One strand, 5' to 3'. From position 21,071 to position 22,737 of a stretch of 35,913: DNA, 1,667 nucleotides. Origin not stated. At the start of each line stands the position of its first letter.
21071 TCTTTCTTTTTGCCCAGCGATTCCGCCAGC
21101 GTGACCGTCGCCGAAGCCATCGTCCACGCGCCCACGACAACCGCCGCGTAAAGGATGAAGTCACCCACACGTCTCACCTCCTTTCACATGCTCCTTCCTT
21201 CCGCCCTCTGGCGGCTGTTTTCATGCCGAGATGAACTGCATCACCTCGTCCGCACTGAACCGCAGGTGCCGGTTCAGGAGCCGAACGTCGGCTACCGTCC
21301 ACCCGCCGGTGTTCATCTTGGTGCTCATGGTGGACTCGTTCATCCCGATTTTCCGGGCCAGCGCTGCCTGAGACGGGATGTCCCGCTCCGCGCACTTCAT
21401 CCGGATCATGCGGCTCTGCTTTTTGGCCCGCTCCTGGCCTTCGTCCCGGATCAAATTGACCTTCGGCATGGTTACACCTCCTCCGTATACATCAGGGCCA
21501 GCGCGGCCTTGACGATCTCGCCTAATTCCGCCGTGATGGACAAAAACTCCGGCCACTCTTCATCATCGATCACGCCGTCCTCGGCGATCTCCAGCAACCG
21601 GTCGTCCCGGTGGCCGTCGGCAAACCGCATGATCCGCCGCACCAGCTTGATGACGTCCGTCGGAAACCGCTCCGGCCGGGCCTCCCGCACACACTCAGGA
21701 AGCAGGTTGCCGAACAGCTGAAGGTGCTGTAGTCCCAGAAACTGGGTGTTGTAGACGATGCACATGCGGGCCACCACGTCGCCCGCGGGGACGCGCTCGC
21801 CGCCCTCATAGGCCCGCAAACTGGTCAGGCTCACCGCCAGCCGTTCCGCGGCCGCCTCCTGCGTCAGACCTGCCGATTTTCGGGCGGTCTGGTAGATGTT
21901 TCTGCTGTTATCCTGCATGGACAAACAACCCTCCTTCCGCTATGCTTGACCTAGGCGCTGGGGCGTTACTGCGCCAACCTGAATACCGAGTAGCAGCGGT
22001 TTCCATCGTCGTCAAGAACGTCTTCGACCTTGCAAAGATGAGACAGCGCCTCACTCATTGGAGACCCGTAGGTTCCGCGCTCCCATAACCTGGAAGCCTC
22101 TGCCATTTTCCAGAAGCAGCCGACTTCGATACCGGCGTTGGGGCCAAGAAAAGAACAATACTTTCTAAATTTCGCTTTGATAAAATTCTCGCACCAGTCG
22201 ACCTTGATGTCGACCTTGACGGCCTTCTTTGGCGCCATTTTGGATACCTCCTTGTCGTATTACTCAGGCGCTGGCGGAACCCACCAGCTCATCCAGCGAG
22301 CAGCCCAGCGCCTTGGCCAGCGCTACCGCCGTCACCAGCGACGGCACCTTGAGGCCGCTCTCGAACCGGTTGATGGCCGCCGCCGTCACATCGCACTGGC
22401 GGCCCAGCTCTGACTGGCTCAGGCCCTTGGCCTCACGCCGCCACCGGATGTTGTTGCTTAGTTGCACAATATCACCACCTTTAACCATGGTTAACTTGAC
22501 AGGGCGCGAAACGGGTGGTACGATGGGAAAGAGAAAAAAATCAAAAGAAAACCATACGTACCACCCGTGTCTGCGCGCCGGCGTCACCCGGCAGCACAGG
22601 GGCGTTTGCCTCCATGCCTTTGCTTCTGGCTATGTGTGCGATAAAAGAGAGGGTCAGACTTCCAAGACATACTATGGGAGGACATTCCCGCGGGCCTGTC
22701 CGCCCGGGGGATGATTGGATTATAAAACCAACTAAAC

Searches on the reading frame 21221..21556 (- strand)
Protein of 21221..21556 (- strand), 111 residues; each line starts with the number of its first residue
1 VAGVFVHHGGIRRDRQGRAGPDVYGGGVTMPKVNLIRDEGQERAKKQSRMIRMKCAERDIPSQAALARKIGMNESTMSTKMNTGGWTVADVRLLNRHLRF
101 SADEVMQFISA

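Call 9: search_protein_families(library=pfam, proteins=[window:21221-21556:-], max_evalue=0.01)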
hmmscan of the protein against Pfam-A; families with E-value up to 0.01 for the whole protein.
window:21221-21556:- (111 aa): 1 family
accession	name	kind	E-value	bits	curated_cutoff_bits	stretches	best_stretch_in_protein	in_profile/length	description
PF13443.12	HTH_26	-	0.00046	20.8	22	1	51-83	2-33/63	Cro/C1-type HTH DNA-binding domain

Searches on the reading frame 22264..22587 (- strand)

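Call 9: search_protein_families(library=pfam, proteins=[window:22264-22587:-], max_evalue=0.01)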
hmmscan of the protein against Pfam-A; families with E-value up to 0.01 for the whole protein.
window:22264-22587:- (107 aa): 6 families
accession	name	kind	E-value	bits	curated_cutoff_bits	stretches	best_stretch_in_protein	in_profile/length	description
PF01381.28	HTH_3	-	4.1e-16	59.2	23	1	47-101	1-55/55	Helix-turn-helix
PF13560.12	HTH_31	-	2.9e-12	47.2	27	1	43-101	2-61/64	Helix-turn-helix domain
PF13443.12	HTH_26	-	1.6e-06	28.7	22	1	51-102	6-58/63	Cro/C1-type HTH DNA-binding domain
PF13744.12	HTH_37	-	0.00046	20.4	27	1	42-97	18-74/80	Helix-turn-helix domain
PF22495.2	HTH_92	-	0.00075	19.2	27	1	50-86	3-39/45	RsaL-like HTH domain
PF12844.13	HTH_19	-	0.0068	16.7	30.2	1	48-102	5-59/64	Helix-turn-helix domain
